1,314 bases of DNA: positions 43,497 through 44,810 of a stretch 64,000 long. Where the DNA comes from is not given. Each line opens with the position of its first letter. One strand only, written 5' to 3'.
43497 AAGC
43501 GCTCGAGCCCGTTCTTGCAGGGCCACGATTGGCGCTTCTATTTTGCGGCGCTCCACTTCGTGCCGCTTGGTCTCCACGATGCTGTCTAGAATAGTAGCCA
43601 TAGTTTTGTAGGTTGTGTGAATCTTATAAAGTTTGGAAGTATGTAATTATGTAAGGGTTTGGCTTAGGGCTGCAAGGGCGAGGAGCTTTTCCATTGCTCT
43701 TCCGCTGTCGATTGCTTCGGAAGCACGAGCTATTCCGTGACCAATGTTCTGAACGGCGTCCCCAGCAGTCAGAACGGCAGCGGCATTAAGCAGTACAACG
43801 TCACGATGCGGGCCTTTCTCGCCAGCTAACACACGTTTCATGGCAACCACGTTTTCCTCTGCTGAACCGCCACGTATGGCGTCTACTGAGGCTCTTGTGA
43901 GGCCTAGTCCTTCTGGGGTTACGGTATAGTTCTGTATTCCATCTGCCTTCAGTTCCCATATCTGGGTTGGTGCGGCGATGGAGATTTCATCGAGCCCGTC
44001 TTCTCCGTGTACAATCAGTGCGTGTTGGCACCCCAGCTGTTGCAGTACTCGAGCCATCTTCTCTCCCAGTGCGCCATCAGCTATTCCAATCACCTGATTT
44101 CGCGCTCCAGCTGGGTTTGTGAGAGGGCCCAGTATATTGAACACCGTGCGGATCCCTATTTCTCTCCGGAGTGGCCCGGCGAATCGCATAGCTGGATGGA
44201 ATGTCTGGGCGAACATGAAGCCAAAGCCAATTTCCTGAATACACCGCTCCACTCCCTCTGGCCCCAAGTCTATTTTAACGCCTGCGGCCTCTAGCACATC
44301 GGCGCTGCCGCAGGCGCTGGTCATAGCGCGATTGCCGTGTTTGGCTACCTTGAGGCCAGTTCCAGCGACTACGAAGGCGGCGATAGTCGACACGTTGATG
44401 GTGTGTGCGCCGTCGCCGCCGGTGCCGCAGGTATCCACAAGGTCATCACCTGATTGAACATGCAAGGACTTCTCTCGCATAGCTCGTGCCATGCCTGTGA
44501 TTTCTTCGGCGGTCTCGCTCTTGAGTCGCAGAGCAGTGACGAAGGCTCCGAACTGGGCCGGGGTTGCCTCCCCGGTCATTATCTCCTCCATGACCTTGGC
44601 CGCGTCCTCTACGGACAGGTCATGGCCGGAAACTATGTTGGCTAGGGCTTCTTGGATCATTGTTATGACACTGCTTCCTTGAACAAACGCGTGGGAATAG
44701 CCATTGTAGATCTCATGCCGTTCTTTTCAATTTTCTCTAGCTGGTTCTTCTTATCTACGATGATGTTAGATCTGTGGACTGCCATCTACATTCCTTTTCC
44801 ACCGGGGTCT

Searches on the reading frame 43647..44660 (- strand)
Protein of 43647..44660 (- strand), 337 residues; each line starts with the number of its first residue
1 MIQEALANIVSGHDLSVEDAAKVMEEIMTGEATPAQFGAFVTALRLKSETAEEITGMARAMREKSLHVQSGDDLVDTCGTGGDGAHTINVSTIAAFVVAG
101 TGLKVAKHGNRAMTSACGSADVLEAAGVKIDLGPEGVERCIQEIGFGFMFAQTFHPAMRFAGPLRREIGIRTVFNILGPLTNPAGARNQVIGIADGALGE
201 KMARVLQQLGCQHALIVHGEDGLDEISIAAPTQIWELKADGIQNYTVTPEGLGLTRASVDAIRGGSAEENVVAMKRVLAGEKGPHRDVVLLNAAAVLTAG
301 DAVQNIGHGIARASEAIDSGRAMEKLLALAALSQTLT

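Call 6: find_related_loci(query=window:43647-44660:-, collection=genome_contigs, flank=3000)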
Query window:43647-44660:- (337 aa) in genome_contigs; peptide patterns used: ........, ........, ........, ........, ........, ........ (x = any residue, [..] = any of these).
233 stretches matched a pattern; 126 encode a relative of the query (tblastn E <= 1e-3); the best 80 are kept; 80 distinct loci.
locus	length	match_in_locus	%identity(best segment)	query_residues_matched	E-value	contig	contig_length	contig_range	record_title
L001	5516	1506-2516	89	1-337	0e+0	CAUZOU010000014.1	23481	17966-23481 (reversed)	MAG: Dehalococcoidia bacterium isolate CB9_331.98 genome assembly, contig: Ga0302133_10000559, whole genome shotgun sequ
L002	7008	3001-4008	85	1-336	0e+0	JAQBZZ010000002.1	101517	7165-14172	MAG: Chloroflexota bacterium isolate casp150-mb.79 NODE_423_length_101517_cov_0.109783, whole genome shotgun sequence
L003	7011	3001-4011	82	1-337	8e-177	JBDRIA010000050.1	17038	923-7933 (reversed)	MAG: Chloroflexota bacterium isolate MEGAHIT-group-1.557 k141_5004949, whole genome shotgun sequence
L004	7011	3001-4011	80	1-337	2e-172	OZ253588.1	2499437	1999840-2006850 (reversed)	MAG: Dehalococcoidia bacterium isolate 31fdc4cb-e045-4297-a560-ce773dd45a62 genome assembly, chromosome: 1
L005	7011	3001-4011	80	1-337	1e-171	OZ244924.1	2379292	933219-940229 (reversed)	MAG: Dehalococcoidia bacterium isolate e5f2f67f-80f5-4dea-8d85-3d806a77b3c6 genome assembly, chromosome: 1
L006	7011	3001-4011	79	1-337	2e-171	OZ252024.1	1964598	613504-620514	MAG: Dehalococcoidia bacterium isolate f4139050-05f1-4a12-a253-3081a27a263f genome assembly, chromosome: 1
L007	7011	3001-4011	76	1-337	5e-166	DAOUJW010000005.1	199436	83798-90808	MAG TPA_asm: Dehalococcoidia bacterium isolate S34_281 k113_1418010, whole genome shotgun sequence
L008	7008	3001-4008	73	1-336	3e-161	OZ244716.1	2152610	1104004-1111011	MAG: Dehalococcoidia bacterium isolate 5fa05855-5253-4680-9f73-9ee1ceb5e725 genome assembly, chromosome: 1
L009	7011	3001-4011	76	1-337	7e-161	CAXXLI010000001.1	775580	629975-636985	MAG: Dehalococcoidia bacterium isolate 9897fa5f-a7d9-472a-8fac-ec7462edf643 genome assembly, contig: contig_1, whole gen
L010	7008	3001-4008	73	1-336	2e-157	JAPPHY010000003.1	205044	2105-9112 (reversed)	MAG: Chloroflexota bacterium isolate RHO1_bin_9 NODE_103_length_205044_cov_10.918674, whole genome shotgun sequence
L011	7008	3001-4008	73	1-336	3e-155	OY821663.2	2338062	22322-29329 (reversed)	MAG: Dehalococcoidia bacterium isolate 04ec0ed8-798b-4585-a8de-e3c995a4e665 genome assembly, chromosome: 1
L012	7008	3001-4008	74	1-336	3e-153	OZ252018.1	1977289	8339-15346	MAG: Dehalococcoidia bacterium isolate 499dd542-333f-422b-be0b-536fd8ac2dbc genome assembly, chromosome: 1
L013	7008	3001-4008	72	1-336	3e-152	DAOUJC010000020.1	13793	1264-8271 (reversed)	MAG TPA_asm: Dehalococcoidia bacterium isolate S32_241 k113_2823701, whole genome shotgun sequence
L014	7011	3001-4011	64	1-337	2e-141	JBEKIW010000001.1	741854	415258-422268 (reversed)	MAG: Dehalococcoidia bacterium isolate SPRUCE 309 SPRUCE_309_1, whole genome shotgun sequence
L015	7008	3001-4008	64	1-336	5e-141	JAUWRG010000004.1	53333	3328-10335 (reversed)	MAG: Dehalococcoidia bacterium isolate CSMAG_2522 CSMAG_2522_k141_105736_length_53333_cov_17.9930, whole genome shotgun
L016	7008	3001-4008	64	1-336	6e-140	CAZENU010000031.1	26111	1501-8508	MAG TPA_asm: uncultured Dehalococcoidia bacterium isolate SRP308112_co1_414 genome assembly, contig: NODE_2608_length_26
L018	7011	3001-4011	63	1-336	1e-134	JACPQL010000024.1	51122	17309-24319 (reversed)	MAG: Chloroflexi bacterium isolate NC_groundwater_652_Ag_B-0.1um_64_166 B_1_S1_Biohub_coassembly_k141_2825566, whole gen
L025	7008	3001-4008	57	1-336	1e-129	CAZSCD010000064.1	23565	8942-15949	MAG TPA_asm: uncultured Dehalococcoidia bacterium isolate SRP092796_co2_510 genome assembly, contig: k141_6534788, whole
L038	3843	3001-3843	64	1-281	3e-120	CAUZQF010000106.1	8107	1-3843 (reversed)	MAG: Dehalococcoidia bacterium isolate CB9_331.94 genome assembly, contig: Ga0302133_10004802, whole genome shotgun sequ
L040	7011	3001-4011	58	1-337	5e-119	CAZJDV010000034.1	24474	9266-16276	MAG TPA_asm: uncultured Dehalococcoidia bacterium isolate SRP308112_co1_387 genome assembly, contig: NODE_2946_length_24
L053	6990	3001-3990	57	2-331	2e-111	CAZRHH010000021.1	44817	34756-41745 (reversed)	MAG TPA_asm: uncultured Dehalococcoidia bacterium isolate SRP136066_co1_29 genome assembly, contig: NODE_568_length_4481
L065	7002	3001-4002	58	1-334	1e-108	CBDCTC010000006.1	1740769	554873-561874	MAG: Dehalococcoidia bacterium isolate 84f1e96c-5f89-47d0-9b41-bcaa3e3d8f53 genome assembly, contig: contig_6, whole gen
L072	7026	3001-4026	54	1-337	4e-105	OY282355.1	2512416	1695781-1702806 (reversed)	MAG: uncultured Dehalococcoidia bacterium genome assembly, chromosome: 1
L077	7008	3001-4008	57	1-336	6e-103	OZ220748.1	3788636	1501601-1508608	MAG: Dehalococcoidia bacterium isolate 6c7b36c8-b3ab-4b4c-a352-7e98d29eb5d7 genome assembly, chromosome: 1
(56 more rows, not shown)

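Call 7: search_protein_families(library=pfam, proteins=[window:43647-44660:-], max_evalue=10)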
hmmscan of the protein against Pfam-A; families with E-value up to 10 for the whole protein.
window:43647-44660:- (337 aa): 3 families
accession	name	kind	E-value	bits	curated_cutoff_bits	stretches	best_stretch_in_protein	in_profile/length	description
PF00591.27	Glycos_transf_3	-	1.8e-95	319.8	27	1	72-322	2-252/253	Glycosyl transferase family, a/b domain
PF02885.22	Glycos_trans_3N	-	2.6e-23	82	26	1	3-64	1-62/63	Glycosyl transferase family, helical bundle domain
PF15475.11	UPF0444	-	0.91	10.3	27.6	1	246-267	50-71/91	Transmembrane protein C12orf23, UPF0444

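Call 11: search_protein_families(library=pfam, proteins=[L001:1080-1466:+, L002:1794-2180:+, L002:2219-3001:+, L002:1229-1552:+, L002:1627-1755:+, L003:2302-2514:+, L010:2016-2948:+, L008:1242-2876:+], max_evalue=0.01)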
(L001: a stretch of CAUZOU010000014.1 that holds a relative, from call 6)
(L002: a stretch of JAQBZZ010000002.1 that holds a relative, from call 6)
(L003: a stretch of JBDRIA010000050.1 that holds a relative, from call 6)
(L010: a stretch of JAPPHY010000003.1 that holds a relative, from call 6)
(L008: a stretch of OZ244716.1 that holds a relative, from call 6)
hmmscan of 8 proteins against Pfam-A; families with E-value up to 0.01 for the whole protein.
L001:1080-1466:+ (129 aa): 2 families
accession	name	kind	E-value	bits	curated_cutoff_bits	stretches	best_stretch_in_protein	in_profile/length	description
PF14470.12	bPH_3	-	6.5e-06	27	23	1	31-101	13-73/95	Bacterial PH domain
PF08000.17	bPH_1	-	1.5e-05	25.4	27.7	1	10-79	13-80/122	Bacterial PH domain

L002:1794-2180:+ (129 aa): 3 families
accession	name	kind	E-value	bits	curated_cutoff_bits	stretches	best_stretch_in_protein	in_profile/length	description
PF08000.17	bPH_1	-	1.7e-08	34.9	27.7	1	10-79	13-80/122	Bacterial PH domain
PF14470.12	bPH_3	-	2.3e-08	34.8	23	1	27-116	5-76/95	Bacterial PH domain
PF02893.26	GRAM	-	0.0031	17.8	23.6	1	20-80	8-69/112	GRAM domain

L002:2219-3001:+ (261 aa): 0 families

L002:1229-1552:+ (108 aa): 2 families
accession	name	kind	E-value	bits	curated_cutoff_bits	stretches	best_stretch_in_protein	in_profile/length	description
PF15919.11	HicB_lk_antitox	-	2.5e-06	28.1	27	1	35-87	5-57/123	HicB_like antitoxin of bacterial toxin-antitoxin system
PF21748.3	UPF0150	-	0.00064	20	27.3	1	38-86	15-64/64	UPF0150-like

L002:1627-1755:+ (43 aa): 1 family
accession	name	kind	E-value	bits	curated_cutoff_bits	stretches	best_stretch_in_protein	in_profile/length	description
PF07927.17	HicA_toxin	-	1.4e-06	28.7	27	1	2-35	25-58/58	HicA toxin of bacterial toxin-antitoxin,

L003:2302-2514:+ (71 aa): 2 families
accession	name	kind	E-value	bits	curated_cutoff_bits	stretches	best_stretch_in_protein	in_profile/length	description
PF21748.3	UPF0150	-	0.00075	19.8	27.3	1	12-44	17-49/64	UPF0150-like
PF15919.11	HicB_lk_antitox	-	0.0019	18.8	27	1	7-66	3-63/123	HicB_like antitoxin of bacterial toxin-antitoxin system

L010:2016-2948:+ (311 aa): 2 families
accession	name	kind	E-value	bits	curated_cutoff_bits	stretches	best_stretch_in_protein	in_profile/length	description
PF01555.25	N6_N4_Mtase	-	1.1e-44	153.4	26.7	1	74-288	1-220/221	DNA methylase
PF01170.24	UPF0020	-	0.0023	18.1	22.3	0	64-122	110-165/197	RMKL-like, methyltransferase domain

L008:1242-2876:+ (545 aa): 3 families
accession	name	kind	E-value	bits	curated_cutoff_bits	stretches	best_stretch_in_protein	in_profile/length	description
PF01555.25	N6_N4_Mtase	-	1.9e-43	149.4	26.7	1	74-287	1-219/221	DNA methylase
PF15514.12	ThaI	-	2.8e-26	93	25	1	308-512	1-202/203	Restriction endonuclease ThaI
PF08241.18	Methyltransf_11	-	0.0023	19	21.2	0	102-120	76-94/95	Methyltransferase domain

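Call 12: find_encoding_contigs(protein=window:43647-44660:-, flank=3000, max_places=10)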
Protein window:43647-44660:- (337 aa): 23 contigs read that carry it; 5 places shown.
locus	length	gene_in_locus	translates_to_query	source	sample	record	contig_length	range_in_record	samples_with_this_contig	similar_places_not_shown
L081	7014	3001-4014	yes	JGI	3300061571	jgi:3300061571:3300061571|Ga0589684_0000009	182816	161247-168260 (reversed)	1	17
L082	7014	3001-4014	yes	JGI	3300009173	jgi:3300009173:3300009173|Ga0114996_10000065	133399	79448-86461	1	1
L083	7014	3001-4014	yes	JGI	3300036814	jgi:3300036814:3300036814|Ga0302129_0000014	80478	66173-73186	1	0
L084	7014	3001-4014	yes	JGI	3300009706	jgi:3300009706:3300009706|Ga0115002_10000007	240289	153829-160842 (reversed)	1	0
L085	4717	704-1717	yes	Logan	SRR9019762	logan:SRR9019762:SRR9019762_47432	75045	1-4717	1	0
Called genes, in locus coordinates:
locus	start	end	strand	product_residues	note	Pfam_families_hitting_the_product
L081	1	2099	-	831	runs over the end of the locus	PF07705:CARDB (weak)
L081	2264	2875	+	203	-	PF00117:GATase, PF07722:Peptidase_C26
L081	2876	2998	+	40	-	-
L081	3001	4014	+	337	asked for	PF02885:Glycos_trans_3N, PF00591:Glycos_transf_3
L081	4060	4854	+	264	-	PF00218:IGPS, PF00977:His_biosynth (faint)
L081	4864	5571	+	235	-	PF00697:PRAI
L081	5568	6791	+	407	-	PF00291:PALP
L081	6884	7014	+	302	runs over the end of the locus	PF00288:GHMP_kinases_N, PF08544:GHMP_kinases_C (weak)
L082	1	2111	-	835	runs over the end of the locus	PF07705:CARDB (weak)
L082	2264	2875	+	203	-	PF00117:GATase, PF07722:Peptidase_C26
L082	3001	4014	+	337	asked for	PF02885:Glycos_trans_3N, PF00591:Glycos_transf_3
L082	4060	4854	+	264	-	PF00218:IGPS, PF00977:His_biosynth (faint)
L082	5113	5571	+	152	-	PF00697:PRAI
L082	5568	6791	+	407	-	PF00291:PALP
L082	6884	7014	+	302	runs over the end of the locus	PF00288:GHMP_kinases_N, PF08544:GHMP_kinases_C (weak)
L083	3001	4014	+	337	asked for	PF02885:Glycos_trans_3N, PF00591:Glycos_transf_3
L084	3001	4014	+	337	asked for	PF02885:Glycos_trans_3N, PF00591:Glycos_transf_3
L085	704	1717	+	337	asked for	PF02885:Glycos_trans_3N, PF00591:Glycos_transf_3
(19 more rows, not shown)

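Call 16: find_homologous_proteins(query=L001:1080-1466:+, max_evalue=0.001)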
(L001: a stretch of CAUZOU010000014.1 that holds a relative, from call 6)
Query L001:1080-1466:+ (129 aa): 33 proteins with E <= 0.001 among 34 candidates.
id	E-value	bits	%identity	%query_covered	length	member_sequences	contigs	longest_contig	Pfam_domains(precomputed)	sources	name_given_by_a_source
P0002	2.7e-77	274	98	100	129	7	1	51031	PF08000.18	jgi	-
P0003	5.8e-62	225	81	100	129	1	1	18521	-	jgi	jgi:hypothetical protein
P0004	2.1e-59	217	78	100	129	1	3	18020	PF14470.13,PF08000.18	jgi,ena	jgi:hypothetical protein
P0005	4.2e-58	213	80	98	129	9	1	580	PF14470.13,PF08000.18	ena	-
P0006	6.8e-58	212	76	100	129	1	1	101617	PF14470.13,PF08000.18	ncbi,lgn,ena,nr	ncbi:MAG: PH domain-containing protein [Chloroflexi bacterium]|nr:PH domain-containing protein [Chlo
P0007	4.1e-47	177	65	98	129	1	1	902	PF14470.13,PF08000.18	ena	-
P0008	4.3e-41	158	57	98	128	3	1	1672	PF14470.13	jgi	jgi:hypothetical protein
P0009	4.9e-41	157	57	98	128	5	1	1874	PF14470.13,PF08000.18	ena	-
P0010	1.1e-40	156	57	98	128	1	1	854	PF14470.13,PF08000.18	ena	-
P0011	1.4e-40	156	57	98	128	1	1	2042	PF14470.13,PF08000.18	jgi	-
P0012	1.9e-40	155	57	99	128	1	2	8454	PF14470.13,PF08000.18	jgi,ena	-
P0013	2.0e-40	155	57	98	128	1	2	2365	PF14470.13,PF08000.18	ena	-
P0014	2.7e-40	155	57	98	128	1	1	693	PF14470.13,PF08000.18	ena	-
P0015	3.4e-40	155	57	98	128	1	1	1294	PF14470.13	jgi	jgi:hypothetical protein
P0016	3.7e-40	155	57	98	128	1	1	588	PF14470.13,PF08000.18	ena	-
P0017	3.8e-40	155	57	98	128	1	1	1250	PF14470.13,PF08000.18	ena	-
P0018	3.8e-40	155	57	98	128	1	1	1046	PF14470.13,PF08000.18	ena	-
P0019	1.0e-39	153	56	98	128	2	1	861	PF14470.13,PF08000.18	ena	-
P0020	1.9e-39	152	56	98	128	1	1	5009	PF14470.13,PF08000.18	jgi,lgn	-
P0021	1.9e-39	152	56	98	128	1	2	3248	PF14470.13,PF08000.18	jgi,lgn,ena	-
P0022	2.4e-39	152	57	98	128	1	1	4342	PF14470.13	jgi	-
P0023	2.6e-39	152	56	98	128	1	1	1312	PF14470.13,PF08000.18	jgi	-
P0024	3.7e-39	151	56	98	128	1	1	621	PF14470.13,PF08000.18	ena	-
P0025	4.6e-39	151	56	98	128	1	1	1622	PF14470.13,PF08000.18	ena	-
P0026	4.9e-39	151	55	98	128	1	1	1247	PF14470.13,PF08000.18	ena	-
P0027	7.1e-39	150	56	98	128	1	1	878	PF14470.13,PF08000.18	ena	-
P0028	2.6e-38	149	55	98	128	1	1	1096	PF14470.13,PF08000.18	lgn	-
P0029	1.1e-37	147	54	98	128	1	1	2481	PF14470.13,PF08000.18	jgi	jgi:hypothetical protein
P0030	4.4e-37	145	53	98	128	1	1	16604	PF14470.13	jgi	jgi:hypothetical protein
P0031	1.0e-32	131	48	98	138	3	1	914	PF14470.13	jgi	jgi:hypothetical protein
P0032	5.5e-27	112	49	92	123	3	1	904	PF14470.13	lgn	-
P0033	5.9e-26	109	69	60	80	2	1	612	PF14470.13,PF08000.18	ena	-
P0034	2.0e-23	100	65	61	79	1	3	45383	PF14470.13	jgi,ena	jgi:hypothetical protein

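Call 22: find_encoding_contigs(protein=P0030, flank=3000, max_places=3)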
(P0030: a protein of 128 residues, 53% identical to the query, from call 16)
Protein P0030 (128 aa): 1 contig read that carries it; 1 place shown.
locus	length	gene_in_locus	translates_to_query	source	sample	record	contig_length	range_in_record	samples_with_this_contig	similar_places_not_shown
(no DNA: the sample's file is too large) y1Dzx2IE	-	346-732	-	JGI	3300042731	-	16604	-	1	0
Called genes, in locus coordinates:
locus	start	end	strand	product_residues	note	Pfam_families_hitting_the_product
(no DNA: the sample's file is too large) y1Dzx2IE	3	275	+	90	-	?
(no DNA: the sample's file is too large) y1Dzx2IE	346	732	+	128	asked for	PF14470:bPH_3 (weak)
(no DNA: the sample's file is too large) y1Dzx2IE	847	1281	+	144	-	PF07366:SnoaL, PF12680:SnoaL_2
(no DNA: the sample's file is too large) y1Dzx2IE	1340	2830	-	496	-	PF00501:AMP-binding, PF13193:AMP-binding_C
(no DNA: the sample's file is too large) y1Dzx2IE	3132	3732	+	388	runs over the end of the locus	PF01136:Peptidase_U32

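Call 23: find_encoding_contigs(protein=P0034, flank=3000, max_places=3)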
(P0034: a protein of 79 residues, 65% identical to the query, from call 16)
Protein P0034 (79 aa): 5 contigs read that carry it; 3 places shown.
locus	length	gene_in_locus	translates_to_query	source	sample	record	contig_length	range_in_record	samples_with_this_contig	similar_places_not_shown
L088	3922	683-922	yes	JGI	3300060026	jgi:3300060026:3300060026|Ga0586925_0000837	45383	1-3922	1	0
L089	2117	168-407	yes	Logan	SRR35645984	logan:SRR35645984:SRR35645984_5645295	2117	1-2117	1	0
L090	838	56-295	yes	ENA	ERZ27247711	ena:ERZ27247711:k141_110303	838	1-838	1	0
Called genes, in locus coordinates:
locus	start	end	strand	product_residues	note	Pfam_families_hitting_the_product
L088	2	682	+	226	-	?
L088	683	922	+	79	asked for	PF14470:bPH_3 (weak)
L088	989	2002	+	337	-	PF02885:Glycos_trans_3N, PF00591:Glycos_transf_3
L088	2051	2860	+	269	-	PF00218:IGPS, PF01729:QRPTase_C (faint)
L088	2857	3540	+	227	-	PF00697:PRAI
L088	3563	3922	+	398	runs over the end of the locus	PF00291:PALP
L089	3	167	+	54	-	?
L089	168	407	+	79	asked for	PF14470:bPH_3 (weak)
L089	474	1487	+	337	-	PF02885:Glycos_trans_3N, PF00591:Glycos_transf_3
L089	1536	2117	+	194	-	?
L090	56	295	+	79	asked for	PF14470:bPH_3 (weak)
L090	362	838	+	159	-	?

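Call 24: find_encoding_contigs(protein=P0003, flank=3000, max_places=3)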
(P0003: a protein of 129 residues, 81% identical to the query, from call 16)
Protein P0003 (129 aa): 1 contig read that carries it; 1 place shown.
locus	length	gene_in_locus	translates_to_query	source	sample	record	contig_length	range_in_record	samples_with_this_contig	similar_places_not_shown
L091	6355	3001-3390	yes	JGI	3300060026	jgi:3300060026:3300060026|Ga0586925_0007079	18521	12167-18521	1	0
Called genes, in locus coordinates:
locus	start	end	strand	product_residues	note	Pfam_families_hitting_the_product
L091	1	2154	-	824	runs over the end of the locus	PF07705:CARDB (weak), PF01186:Lysyl_oxidase (faint), PF07705:CARDB (weak)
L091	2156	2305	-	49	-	-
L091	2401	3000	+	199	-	PF00117:GATase, PF07722:Peptidase_C26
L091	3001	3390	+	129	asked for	-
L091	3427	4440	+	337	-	PF02885:Glycos_trans_3N, PF00591:Glycos_transf_3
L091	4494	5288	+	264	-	PF00218:IGPS, PF01729:QRPTase_C (faint), PF00977:His_biosynth (faint)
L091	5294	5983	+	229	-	PF00697:PRAI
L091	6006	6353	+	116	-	?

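Call 38: predict_structure(alignment_id=A1)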
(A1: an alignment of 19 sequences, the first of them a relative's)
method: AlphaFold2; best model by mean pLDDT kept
length: 129 residues; sequences in the alignment: 19
mean_pLDDT: 80.9   pTM: 0.76
mean pLDDT of the five models: 80.9, 79.2, 49.3, 47.6, 44.1
residues with pLDDT >= 90: 43; 70-90: 59; 50-70: 21; < 50: 6
segments of 3 or more residues with pLDDT < 50: 83-88
pLDDT, mean of each block of 10 residues (from residue 1): 85 83 86 75 88 69 83 88 49 86 88 85 87
secondary structure, 60 per line:
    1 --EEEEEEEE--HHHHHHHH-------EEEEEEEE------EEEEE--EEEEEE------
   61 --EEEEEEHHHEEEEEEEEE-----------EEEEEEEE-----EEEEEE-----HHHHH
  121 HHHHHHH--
elements in order: E3-10 H13-20 E28-35 E42-46 E49-54 E63-68 E72-80 E92-99 E105-110 H116-127

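Call 42: fold_search(model_id=the predicted structure, library=pdb)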
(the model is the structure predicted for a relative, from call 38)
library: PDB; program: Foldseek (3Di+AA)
matches with E <= 10: 683; with E <= 0.001: 3
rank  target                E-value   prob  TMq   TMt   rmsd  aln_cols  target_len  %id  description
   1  3hsa_E                1.8e-05  1.00  0.63  0.72   3.5       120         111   21  Crystal structure of pleckstrin homology domain (YP_926556.1) from SHEWANELLA AMAZONENSIS SB2B at 1.99 A resolution (released 2009-06-23)
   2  3dcx_B                6.7e-05  1.00  0.60  0.67   4.2       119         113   20  Crystal structure of a duf1696 family protein with a pleckstrin-homology domain (shew_0819) from shewanella loihica pv (released 2008-07-29)
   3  3dcx_C                1.3e-04  1.00  0.63  0.69   4.1       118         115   19  Crystal structure of a duf1696 family protein with a pleckstrin-homology domain (shew_0819) from shewanella loihica pv (released 2008-07-29)
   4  4tyz_A                1.1e-03  1.00  0.59  0.68   4.2       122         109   17  Crystal structure of the C-terminal domain of an unknown protein from Leishmania infantum (released 2014-08-06)
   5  6vbu_5                5.3e-03  1.00  0.48  0.24   6.2       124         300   16  Structure of the bovine BBSome complex (released 2020-01-29)
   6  3voq_B                8.3e-03  0.99  0.42  0.46   8.9       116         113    9  Crystal structure of the pleckstrin homology domain of human Sin1, a TORC2 subunit (released 2012-04-11)
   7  4c0a_F                8.7e-03  0.99  0.40  0.19   8.6       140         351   14  Arf1(Delta1-17)in complex with BRAG2 Sec7-PH domain (released 2013-09-25)
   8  5yqr                  9.2e-03  1.00  0.50  0.26   6.5       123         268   12  Crystal structure of the PH-like domain of Lam6 (released 2018-01-31)
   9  5nly_A                1.1e-02  0.99  0.43  0.20   8.4       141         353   13  Brag2 Sec7-PH (390-763), P212121 (released 2017-09-27)
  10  4xuu_C                1.6e-02  0.99  0.50  0.41   7.3       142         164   11  The hSac2 domain from human phosphoinositide phosphatase Sac2 (released 2015-02-25)
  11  4c0a_A                1.7e-02  0.97  0.40  0.19   8.7       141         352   13  Arf1(Delta1-17)in complex with BRAG2 Sec7-PH domain (released 2013-09-25)
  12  7vmb_A                1.8e-02  0.97  0.41  0.19   7.8       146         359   12  Crystal structure of IQSEC1-IQ motif, Sec7PH tandem in complex with calmodulin (released 2022-10-12)
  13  7edr_A                1.8e-02  0.82  0.30  0.16   8.9       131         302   16  The crystal structure of the FERM and C-terminal domain complex of Drosophila Merlin (released 2021-04-14)
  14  4c0a_B                2.1e-02  0.96  0.39  0.18   9.1       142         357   12  Arf1(Delta1-17)in complex with BRAG2 Sec7-PH domain (released 2013-09-25)
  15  3to1_A                2.2e-02  0.98  0.44  0.29   8.8       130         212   15  Two surfaces on Rtt106 mediate histone binding and chaperone activity (released 2011-12-21)
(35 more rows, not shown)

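Call 44: search_protein_families(library=pfam, proteins=[L015:2331-2984:+, L025:2457-2936:+, L038:2505-2957:+, L016:2582-2995:+, L018:2389-2769:+, L040:1948-2508:+, L053:1951-2844:-, L072:2435-3001:+, L065:1829-2419:-, L077:2555-2974:+], max_evalue=0.001)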
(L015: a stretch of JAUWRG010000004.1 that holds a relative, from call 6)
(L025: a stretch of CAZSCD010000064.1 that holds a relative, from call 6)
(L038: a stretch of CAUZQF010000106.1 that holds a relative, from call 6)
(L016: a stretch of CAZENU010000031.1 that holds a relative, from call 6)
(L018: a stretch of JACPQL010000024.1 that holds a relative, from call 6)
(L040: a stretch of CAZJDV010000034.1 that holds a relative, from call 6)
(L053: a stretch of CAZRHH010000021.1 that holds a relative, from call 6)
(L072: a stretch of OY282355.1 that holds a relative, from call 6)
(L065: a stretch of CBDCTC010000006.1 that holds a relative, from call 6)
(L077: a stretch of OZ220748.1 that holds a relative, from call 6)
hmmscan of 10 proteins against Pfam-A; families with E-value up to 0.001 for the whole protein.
L015:2331-2984:+ (218 aa): 0 families

L025:2457-2936:+ (160 aa): 1 family
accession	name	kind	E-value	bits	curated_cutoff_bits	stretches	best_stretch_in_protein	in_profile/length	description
PF01243.27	PNPOx_N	-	1.3e-14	55.1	28.1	1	11-140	3-119/120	Pyridoxamine 5'-phosphate oxidase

L038:2505-2957:+ (151 aa): 1 family
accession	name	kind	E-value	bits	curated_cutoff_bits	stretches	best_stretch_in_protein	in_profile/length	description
PF04075.20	F420H2_quin_red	-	3.9e-40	137.4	22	1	18-148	2-129/130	F420H(2)-dependent quinone reductase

L016:2582-2995:+ (138 aa): 0 families

L018:2389-2769:+ (127 aa): 4 families
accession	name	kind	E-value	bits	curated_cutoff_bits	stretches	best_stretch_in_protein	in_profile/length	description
PF00903.31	Glyoxalase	-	3.4e-15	56.9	20.6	1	3-122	1-121/121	Glyoxalase/Bleomycin resistance protein/Dioxygenase superfamily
PF13669.12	Glyoxalase_4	-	7e-11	42.8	27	1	5-111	1-109/109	Glyoxalase/Bleomycin resistance protein/Dioxygenase superfamily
PF18029.7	Glyoxalase_6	-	1.7e-07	32.3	23.6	1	7-111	2-94/106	Glyoxalase-like domain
PF13468.12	Glyoxalase_3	-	0.00094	19.7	25.1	0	4-111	1-117/176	Glyoxalase-like domain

L040:1948-2508:+ (187 aa): 0 families

L053:1951-2844:- (298 aa): 0 families

L072:2435-3001:+ (189 aa): 0 families

L065:1829-2419:- (197 aa): 1 family
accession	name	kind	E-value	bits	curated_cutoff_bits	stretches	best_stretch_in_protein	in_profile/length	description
PF13358.12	DDE_3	-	4.1e-11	43.4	28.6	1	23-152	4-143/146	DDE superfamily endonuclease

L077:2555-2974:+ (140 aa): 1 family
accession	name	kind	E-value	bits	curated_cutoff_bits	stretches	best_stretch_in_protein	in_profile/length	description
PF01243.27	PNPOx_N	-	8.9e-17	62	28.1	1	8-136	4-116/120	Pyridoxamine 5'-phosphate oxidase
